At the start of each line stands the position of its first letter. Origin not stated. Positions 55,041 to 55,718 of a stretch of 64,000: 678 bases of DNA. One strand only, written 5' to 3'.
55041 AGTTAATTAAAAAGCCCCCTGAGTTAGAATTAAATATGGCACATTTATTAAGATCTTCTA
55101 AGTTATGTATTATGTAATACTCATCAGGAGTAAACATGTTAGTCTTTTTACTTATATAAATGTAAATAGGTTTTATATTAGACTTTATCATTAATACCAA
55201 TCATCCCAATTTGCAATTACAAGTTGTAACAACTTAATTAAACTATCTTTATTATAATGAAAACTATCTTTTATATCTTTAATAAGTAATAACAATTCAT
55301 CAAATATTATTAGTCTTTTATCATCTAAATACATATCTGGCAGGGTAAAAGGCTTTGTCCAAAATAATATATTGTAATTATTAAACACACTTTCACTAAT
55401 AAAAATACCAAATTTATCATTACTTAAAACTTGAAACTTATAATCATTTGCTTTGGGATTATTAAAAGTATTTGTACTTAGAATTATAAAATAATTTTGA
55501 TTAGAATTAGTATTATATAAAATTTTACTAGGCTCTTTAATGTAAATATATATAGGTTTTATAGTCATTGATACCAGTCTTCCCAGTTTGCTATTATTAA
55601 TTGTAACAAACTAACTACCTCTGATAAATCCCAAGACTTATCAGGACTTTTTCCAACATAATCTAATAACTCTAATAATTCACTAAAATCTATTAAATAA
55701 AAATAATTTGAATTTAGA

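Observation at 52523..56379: Nine tandem, translationally chained paralogous genes with conserved termini and hypervariable cores, capped by a GIY-YIG endonuclease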

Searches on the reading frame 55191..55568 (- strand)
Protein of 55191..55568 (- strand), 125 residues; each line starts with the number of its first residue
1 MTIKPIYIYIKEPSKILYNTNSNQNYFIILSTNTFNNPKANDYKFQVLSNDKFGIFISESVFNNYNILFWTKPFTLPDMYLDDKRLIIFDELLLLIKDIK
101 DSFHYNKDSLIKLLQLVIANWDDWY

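Call 5: search_protein_families(library=pfam, proteins=[window:55191-55568:-], max_evalue=1)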
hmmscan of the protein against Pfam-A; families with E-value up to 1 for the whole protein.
window:55191-55568:- (125 aa): 1 family
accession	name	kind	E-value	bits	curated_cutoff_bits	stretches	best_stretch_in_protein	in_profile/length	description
PF22265.2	T26-6p_Ig-like_dom_2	-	0.059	13.8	27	1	21-102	27-112/130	T26-6p, second immunoglobulin-like domain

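Call 6: search_protein_families(library=phrogs, proteins=[window:55191-55568:-], max_evalue=1)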
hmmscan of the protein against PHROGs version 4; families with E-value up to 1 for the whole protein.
window:55191-55568:- (125 aa): 0 families

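Call 35: predict_structure(alignment_id=A2)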
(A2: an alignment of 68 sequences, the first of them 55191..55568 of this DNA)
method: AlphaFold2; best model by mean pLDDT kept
length: 125 residues; sequences in the alignment: 68
mean_pLDDT: 81.7   pTM: 0.79
mean pLDDT of the five models: 81.7, 81.6, 81.5, 81.0, 80.5
residues with pLDDT >= 90: 43; 70-90: 60; 50-70: 17; < 50: 5
segments of 3 or more residues with pLDDT < 50: 16-20
pLDDT, mean of each block of 10 residues (from residue 1): 85 58 78 65 80 87 80 81 88 93 84 95 92
secondary structure, 60 per line:
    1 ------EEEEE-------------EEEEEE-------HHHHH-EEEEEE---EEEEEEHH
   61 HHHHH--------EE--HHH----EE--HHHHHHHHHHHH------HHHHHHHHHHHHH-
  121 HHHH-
elements in order: E7-11 E25-30 H38-42 E44-49 E53-58 H59-65 H89-100 H107-119 H121-124
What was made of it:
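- Closest known: T4 internal proteins IPI-III. Different: Here both ends are part of one predicted fold (call 35), and nothing suggests packaging.
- The conserved blocks map to E7-11, H89-100, H107-119 and H121-124 (call 35). The conserved blocks are predicted core secondary-structure elements at pLDDT 88-95, not detachable peptides (call 35).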

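Call 42: fold_search(model_id=the predicted structure, library=viral)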
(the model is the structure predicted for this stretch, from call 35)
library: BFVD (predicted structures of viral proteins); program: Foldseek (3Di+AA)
matches with E <= 10: 149; with E <= 0.001: 0
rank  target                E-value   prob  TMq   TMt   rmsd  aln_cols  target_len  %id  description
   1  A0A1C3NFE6            6.8e-02  0.23  0.24  0.13  15.8       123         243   11  (no name in the UniProt tables at hand)
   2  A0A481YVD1            2.5e-01  0.20  0.27  0.34   8.8        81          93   12  Uncharacterized protein [Marseillevirus LCMAC201]
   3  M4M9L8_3              3.6e-01  0.08  0.20  0.03  18.2       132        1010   12  (no name in the UniProt tables at hand)
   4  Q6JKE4                4.4e-01  0.07  0.20  0.05  14.2        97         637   13  Uncharacterized protein [Neodiprion sertifer nucleopolyhedrovirus]
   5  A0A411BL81            9.4e-01  0.08  0.28  0.27  11.0       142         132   10  Uncharacterized protein [Staphylococcus phage CH1]
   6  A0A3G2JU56            9.4e-01  0.06  0.24  0.05  16.7       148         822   12  Ie1 [Spodoptera exigua multiple nucleopolyhedrovirus]
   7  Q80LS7                1.1e+00  0.05  0.25  0.07  16.6       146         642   15  IE-1 [Adoxophyes honmai nucleopolyhedrovirus]
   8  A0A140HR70            1.3e+00  0.03  0.22  0.06  16.7       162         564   16  IE-1 [Lymantria dispar multicapsid nuclear polyhedrosis virus]
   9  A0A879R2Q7            1.5e+00  0.05  0.23  0.15  26.3       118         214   10  DUF4376 domain-containing protein [Synechococcus phage S-SRM01]
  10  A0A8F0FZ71            1.6e+00  0.03  0.22  0.16  13.8       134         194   10  23 kDa protein [Blueberry mosaic associated virus]
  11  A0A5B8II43            1.7e+00  0.01  0.16  0.04  12.1       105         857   16  Kringle domain protein [Mimiviridae sp. ChoanoV1]
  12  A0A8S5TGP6            1.8e+00  0.02  0.16  0.10  14.9       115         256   16  Uncharacterized protein [Myoviridae sp. ctIty1]
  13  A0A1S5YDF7            1.9e+00  0.03  0.22  0.14  13.2       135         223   10  Peptidase M10 metallopeptidase domain-containing protein [Leptopilina boulardi filamentous virus]
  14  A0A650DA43            2.0e+00  0.03  0.25  0.20  11.8       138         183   11  (no name in the UniProt tables at hand)
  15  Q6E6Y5                2.2e+00  0.03  0.23  0.17  15.4       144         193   10  22 kDa protein [Lettuce ring necrosis virus]
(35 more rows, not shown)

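Call 43: search_solved_structures(query=A2, max_evalue=1)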
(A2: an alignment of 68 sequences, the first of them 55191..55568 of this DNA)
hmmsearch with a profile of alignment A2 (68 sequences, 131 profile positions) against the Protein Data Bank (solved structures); distinct sequences matched with E-value up to 1: 4.
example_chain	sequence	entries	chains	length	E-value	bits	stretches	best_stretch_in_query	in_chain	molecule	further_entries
1psr_A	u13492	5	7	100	0.38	14.5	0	80-103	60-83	PSORIASIN | PROTEIN S100-A7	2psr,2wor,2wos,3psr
2xbt_A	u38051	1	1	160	0.4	14.5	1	38-103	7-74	CELLULOSOMAL SCAFFOLDIN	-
2wnd_A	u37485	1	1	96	0.43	14.4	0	81-103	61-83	PROTEIN S100-A7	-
4aqj_A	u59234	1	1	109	0.45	14.3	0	80-103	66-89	PROTEIN S100-A7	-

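Call 49: fold_search(model_id=the predicted structure, library=pdb)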
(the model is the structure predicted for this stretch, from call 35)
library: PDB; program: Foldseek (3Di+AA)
matches with E <= 10: 107; with E <= 0.001: 0
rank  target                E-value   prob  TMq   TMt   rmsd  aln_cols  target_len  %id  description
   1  3c18_A                7.3e-01  0.11  0.29  0.15  14.9       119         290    9  Crystal structure of nucleotidyltransferase-like protein (ZP_00538802.1) from Exiguobacterium sibiricum 255-15 at 1.90 (released 2008-02-12)
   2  3i7u_A                1.0e+00  0.04  0.21  0.20  12.0       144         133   12  Crystal structure of AP4A hydrolase (aq_158) from Aquifex aeolicus VF5 (released 2009-07-21)
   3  4kg4_A                1.2e+00  0.06  0.28  0.26  10.7       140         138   11  Crystal structure of Saccharomyces cerevisiae Dcp2 Nudix domain (E198Q mutation) (released 2013-08-21)
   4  3c18_B                1.3e+00  0.06  0.27  0.14  15.2       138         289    9  Crystal structure of nucleotidyltransferase-like protein (ZP_00538802.1) from Exiguobacterium sibiricum 255-15 at 1.90 (released 2008-02-12)
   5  6un8_B                1.6e+00  0.04  0.19  0.10   9.4        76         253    9  Wild type ANT bound to neomycin (released 2020-05-06)
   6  3b7m_A                1.8e+00  0.06  0.23  0.15   9.9        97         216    8  Crystal structure of a meso-active thermo-stable cellulase (MT Cel12A) derived by making non-contiguous mutations in t (released 2007-11-27)
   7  8dwe_D                1.8e+00  0.04  0.22  0.10  14.1       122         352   10  Adenine glycosylase MutY variant E43Q in complex with DNA containing d(8-oxo-G) paired with substrate purine (released 2023-08-09)
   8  5lop_A                1.9e+00  0.05  0.28  0.17  10.5       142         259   10  Structure of the active form of /K. lactis/ Dcp1-Dcp2-Edc3 decapping complex bound to m7GDP (released 2016-10-05)
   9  6un8_A                1.9e+00  0.04  0.22  0.14   9.5       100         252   10  Wild type ANT bound to neomycin (released 2020-05-06)
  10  8dwf_D                1.9e+00  0.04  0.22  0.10  13.8       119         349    9  Glycosylase MutY variant E43S in complex with DNA containing d(8-oxo-G) paired with substrate adenine (released 2023-08-09)
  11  9ktq                  2.0e+00  0.04  0.23  0.14  13.8       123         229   10  Crystal structure of the pathogen-secreted apoplastic GH12 xyloglucan-specific endoglucanase XEG1 (released 2025-12-10)
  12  5gm4_B                2.2e+00  0.06  0.22  0.15   8.2        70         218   10  Crystal structure of FI-CMCase from Aspergillus aculeatus F-50 in complex with cellotetrose (released 2017-05-17)
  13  7l1w                  2.2e+00  0.03  0.18  0.11  14.3       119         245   15  Unlocking the structural features for the exo-xylobiosidase activity of an unusual GH11 member identified in a compost-d (released 2021-07-28)
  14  1kan_A                2.5e+00  0.06  0.25  0.15   9.0        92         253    6  MOLECULAR STRUCTURE OF KANAMYCIN NUCLEOTIDYLTRANSFERASE DETERMINED TO 3.0-ANGSTROMS RESOLUTION (released 1994-08-31)
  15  1kny_A                2.5e+00  0.03  0.16  0.10   9.1        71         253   11  KANAMYCIN NUCLEOTIDYLTRANSFERASE (released 1996-08-17)
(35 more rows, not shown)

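Call 54: find_homologous_proteins(query=A2, max_evalue=0.01)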
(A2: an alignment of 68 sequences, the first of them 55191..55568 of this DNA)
Query A2 (68 sequences) (125 aa, profile of the alignment): 38 proteins with E <= 0.01 among 1829 candidates.
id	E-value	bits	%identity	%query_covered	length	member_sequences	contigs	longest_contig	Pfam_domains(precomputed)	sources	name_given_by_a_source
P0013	2.5e-29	120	68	15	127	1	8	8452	-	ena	-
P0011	3.7e-29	120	68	15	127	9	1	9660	-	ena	-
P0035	6.8e-29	119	60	20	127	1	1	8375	-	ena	-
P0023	1.1e-28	118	68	15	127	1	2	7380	-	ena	-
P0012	1.6e-28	118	68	15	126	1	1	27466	-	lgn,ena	-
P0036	2.0e-28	117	60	20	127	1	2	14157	-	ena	-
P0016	2.3e-28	117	56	20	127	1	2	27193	-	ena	-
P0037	2.5e-28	117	60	20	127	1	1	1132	-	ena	-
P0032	3.3e-28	117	68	15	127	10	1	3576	-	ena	-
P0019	3.8e-28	117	31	71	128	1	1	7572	-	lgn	-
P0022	8.8e-28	115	61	14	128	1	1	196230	-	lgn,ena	-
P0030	1.6e-27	115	68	15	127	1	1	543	-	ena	-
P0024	2.4e-27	114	52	18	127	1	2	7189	-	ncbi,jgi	jgi:hypothetical protein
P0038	3.3e-27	113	56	20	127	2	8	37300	-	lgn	-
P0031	4.2e-27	113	67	14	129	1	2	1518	-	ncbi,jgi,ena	jgi:hypothetical protein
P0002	1.2e-26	112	52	18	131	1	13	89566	-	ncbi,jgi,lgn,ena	jgi:hypothetical protein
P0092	1.8e-17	82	100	100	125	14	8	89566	-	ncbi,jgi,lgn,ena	jgi:hypothetical protein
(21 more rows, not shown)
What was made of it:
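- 55191..55568 (-): Copy 2 (125 aa), type cluster 6; ATGA overlap with copy 1. This is the copy modelled with AlphaFold2. P0092 is 100% identical and lies on 8 contigs (call 54).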

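Call 83: find_related_loci(query=A2, collection=genome_contigs, flank=6000)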
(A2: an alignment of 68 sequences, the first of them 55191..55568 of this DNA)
Query A2 (125 aa) in genome_contigs; peptide patterns used: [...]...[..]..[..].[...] (x = any residue, [..] = any of these).
13 stretches matched a pattern, but none encodes a relative of the query by tblastn (E <= 1e-3).

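Call 84: find_related_loci(query=A2, collection=metagenome_contigs, flank=6000)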
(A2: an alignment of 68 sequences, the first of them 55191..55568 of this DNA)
Query A2 (125 aa) in metagenome_contigs; peptide patterns used: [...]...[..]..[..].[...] (x = any residue, [..] = any of these).
14 stretches matched a pattern, but none encodes a relative of the query by tblastn (E <= 1e-3).

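Call 90: search_protein_families(library=padloc, proteins=[window:55191-55568:-], max_evalue=0.01)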
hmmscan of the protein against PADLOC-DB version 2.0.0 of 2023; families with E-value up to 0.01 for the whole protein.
window:55191-55568:- (125 aa): 0 families

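Call 91: search_protein_families(library=ncbifam, proteins=[window:55191-55568:-], max_evalue=0.01)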
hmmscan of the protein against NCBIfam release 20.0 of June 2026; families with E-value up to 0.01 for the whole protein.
window:55191-55568:- (125 aa): 0 families

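Call 98: list_cluster_members(proteins=[P0092, P0002, P0001])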
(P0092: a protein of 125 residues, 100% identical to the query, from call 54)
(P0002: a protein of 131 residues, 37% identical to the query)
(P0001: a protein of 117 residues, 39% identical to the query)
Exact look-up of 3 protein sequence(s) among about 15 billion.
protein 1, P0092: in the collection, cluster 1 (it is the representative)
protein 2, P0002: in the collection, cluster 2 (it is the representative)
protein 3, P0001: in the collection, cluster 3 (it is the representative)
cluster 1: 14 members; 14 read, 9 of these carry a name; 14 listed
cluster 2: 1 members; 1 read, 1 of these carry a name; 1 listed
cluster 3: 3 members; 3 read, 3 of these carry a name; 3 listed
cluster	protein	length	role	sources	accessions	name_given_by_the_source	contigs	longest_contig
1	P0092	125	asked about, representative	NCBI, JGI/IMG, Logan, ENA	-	hypothetical protein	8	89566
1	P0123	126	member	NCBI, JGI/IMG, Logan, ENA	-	hypothetical protein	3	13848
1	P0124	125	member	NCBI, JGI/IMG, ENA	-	hypothetical protein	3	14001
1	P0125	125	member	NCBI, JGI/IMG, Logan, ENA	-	hypothetical protein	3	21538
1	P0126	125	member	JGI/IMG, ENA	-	hypothetical protein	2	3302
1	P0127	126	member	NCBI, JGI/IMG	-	hypothetical protein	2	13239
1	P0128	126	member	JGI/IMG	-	hypothetical protein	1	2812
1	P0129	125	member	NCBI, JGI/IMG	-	hypothetical protein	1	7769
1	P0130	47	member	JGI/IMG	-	hypothetical protein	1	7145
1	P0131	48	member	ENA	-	-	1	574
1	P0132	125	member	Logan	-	-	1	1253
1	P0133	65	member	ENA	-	-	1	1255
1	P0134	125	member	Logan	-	-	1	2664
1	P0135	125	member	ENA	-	-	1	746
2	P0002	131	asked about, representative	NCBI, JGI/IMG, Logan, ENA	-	hypothetical protein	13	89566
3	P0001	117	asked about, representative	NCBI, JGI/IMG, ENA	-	hypothetical protein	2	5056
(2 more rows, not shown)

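Call 100: search_protein_families(library=pfam, alignment_id=A2, max_evalue=0.1)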
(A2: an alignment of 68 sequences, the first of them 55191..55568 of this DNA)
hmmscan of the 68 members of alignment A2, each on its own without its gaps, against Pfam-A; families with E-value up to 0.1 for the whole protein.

A. member 1, window:55191-55568:- (125 aa): 1 family
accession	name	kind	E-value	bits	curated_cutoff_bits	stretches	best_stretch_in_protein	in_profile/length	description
PF22265.2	T26-6p_Ig-like_dom_2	-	0.059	13.8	27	1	21-102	27-112/130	T26-6p, second immunoglobulin-like domain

B. families by the number of members that match (of 68 scanned): 15 families
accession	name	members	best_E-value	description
PF06853.17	DUF1249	17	0.0015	Protein of unknown function (DUF1249)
PF14660.12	DUF4458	7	0.035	Domain of unknown function (DUF4458)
PF19584.4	MCAfunc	5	0.014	MCAfunc domain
PF23872.1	DUF7227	3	0.016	Domain of unknown function (DUF7227)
PF10075.15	CSN8_PSD8_EIF3K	2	0.004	CSN8/PSMD8/EIF3K family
PF14033.12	DUF4246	2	0.0048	Protein of unknown function (DUF4246)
PF14947.12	HTH_45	2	0.013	Winged helix-turn-helix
PF20276.3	CTD1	1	0.015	C-terminal domain 1 of the ABC-three component (ABC-3C) systems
PF00508.23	PPV_E2_N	1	0.019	E2 (early) protein, N terminal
PF23401.1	HTH_Card1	1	0.023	Card1 hinge domain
PF21878.2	STIV_turret_1st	1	0.031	C381 turret protein 1st galactose-binding domain-like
PF10008.16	DUF2251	1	0.041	Uncharacterized protein conserved in bacteria (DUF2251)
PF22265.2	T26-6p_Ig-like_dom_2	1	0.059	T26-6p, second immunoglobulin-like domain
PF04784.19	DUF547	1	0.099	Protein of unknown function, DUF547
PF00351.26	Biopterin_H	1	0.099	Biopterin-dependent aromatic amino acid hydroxylase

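Call 101: search_protein_families(library=phrogs, alignment_id=A2, max_evalue=0.1)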
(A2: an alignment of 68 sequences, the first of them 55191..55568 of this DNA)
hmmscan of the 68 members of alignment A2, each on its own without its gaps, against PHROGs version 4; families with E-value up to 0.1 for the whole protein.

A. member 1, window:55191-55568:- (125 aa): 0 families

B. families by the number of members that match (of 68 scanned): 27 families (the first 25 are shown)
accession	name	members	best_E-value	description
phrog_11414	-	8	0.02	-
phrog_24941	-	5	0.00078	-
phrog_11285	-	2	0.0013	-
phrog_26435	-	2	0.036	-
phrog_37683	-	1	0.0014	-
phrog_21480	-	1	0.0038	-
phrog_22941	-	1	0.0046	-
phrog_28575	-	1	0.0065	-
phrog_28056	-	1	0.0068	-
phrog_33811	-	1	0.016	-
phrog_36007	-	1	0.016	-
phrog_27154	-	1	0.022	-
phrog_6670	-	1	0.027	-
phrog_16532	-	1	0.032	-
phrog_13166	-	1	0.038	-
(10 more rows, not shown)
